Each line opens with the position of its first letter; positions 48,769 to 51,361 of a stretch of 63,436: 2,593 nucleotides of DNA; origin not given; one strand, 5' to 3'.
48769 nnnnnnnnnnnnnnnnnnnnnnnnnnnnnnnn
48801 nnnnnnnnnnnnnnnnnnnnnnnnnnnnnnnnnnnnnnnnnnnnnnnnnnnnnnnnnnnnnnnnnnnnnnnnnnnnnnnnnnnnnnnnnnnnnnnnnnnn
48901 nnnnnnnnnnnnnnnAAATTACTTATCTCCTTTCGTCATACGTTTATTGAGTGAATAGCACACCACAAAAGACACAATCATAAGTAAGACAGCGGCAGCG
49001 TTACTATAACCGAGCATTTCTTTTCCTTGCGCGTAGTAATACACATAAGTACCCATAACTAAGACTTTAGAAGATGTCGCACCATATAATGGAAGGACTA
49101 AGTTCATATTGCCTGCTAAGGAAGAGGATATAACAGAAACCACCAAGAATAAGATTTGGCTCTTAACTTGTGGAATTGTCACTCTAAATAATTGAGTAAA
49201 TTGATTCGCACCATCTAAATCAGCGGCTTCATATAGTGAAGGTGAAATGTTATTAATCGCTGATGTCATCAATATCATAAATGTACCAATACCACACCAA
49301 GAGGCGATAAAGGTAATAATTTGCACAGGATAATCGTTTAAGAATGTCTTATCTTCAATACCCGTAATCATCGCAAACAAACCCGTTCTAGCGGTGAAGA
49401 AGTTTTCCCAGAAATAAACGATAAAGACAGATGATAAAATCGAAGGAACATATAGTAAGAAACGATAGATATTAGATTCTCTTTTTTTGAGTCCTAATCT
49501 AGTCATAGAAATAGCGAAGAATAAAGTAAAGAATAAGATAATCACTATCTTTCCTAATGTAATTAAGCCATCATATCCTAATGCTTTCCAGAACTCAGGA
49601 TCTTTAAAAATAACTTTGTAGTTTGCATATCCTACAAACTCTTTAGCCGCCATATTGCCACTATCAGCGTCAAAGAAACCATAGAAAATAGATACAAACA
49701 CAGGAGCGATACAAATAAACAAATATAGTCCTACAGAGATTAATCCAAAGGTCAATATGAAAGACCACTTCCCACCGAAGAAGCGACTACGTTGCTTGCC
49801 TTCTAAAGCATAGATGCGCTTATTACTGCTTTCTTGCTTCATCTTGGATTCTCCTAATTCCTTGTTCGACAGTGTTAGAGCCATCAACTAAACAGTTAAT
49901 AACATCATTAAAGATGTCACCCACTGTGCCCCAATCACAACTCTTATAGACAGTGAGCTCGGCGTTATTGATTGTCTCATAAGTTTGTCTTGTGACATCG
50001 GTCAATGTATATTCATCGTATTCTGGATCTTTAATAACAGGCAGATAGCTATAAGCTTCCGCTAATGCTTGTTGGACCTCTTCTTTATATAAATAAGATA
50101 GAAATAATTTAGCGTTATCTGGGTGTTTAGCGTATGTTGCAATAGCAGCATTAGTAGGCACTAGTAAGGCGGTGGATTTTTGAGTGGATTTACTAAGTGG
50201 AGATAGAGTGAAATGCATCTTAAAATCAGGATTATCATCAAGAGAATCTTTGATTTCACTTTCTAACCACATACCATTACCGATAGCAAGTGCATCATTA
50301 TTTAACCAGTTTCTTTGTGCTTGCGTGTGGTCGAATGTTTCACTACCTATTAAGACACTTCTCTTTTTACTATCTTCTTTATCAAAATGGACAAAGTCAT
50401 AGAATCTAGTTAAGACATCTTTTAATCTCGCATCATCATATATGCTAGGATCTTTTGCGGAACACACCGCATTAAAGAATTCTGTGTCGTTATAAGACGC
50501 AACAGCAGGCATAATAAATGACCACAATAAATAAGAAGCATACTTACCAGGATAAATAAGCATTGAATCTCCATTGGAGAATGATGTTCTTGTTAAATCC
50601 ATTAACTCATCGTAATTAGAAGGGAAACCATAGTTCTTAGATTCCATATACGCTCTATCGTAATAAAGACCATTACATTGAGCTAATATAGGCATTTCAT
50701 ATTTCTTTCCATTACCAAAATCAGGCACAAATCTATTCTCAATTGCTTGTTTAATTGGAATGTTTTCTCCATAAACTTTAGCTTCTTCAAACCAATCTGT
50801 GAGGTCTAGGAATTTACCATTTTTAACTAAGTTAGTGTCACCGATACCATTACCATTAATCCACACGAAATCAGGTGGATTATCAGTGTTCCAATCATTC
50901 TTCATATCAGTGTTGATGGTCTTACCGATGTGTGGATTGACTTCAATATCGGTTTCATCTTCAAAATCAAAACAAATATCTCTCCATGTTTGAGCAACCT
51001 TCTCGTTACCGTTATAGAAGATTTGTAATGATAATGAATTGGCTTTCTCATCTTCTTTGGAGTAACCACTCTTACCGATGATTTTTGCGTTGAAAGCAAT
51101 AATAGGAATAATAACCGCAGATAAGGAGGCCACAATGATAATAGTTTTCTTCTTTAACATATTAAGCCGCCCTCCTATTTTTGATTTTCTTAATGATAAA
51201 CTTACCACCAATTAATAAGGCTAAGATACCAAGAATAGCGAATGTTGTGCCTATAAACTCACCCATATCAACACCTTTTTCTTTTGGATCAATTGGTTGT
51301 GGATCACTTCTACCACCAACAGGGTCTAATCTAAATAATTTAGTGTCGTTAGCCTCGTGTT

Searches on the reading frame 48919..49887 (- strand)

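Call 30: search_protein_families(library=pfam, proteins=[window:48919-49887:-], max_evalue=0.001)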
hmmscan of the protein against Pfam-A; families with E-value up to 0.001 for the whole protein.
window:48919-49887:- (322 aa): 1 family
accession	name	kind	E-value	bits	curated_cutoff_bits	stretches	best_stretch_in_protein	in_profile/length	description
PF00528.27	BPD_transp_1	-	4.1e-08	33.6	26.4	1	140-309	23-170/184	Binding-protein-dependent transport system inner membrane component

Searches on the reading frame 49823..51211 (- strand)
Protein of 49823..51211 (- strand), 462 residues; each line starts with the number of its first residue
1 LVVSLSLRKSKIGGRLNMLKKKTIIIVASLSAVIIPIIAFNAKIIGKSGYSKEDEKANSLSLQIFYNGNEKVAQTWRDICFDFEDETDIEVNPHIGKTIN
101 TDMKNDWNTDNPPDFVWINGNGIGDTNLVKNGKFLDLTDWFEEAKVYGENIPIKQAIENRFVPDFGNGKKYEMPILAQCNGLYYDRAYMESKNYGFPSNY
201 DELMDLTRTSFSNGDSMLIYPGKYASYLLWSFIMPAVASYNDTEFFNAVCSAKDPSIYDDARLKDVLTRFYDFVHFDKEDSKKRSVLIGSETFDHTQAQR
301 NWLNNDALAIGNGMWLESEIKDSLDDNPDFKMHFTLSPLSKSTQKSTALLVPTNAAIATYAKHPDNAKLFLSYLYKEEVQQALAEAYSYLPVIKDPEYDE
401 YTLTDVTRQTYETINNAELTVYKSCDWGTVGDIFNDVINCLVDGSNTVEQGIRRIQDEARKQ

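Call 30: search_protein_families(library=pfam, proteins=[window:49823-51211:-], max_evalue=0.001)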
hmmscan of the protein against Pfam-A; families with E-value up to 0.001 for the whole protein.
window:49823-51211:- (462 aa): 2 families
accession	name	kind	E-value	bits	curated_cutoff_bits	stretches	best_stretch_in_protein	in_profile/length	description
PF01547.30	SBP_bac_1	-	1.7e-15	58.3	26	1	75-381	9-307/307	Bacterial extracellular solute-binding protein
PF13416.11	SBP_bac_8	-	7.4e-15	55.9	27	1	82-395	5-264/279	Bacterial extracellular solute-binding protein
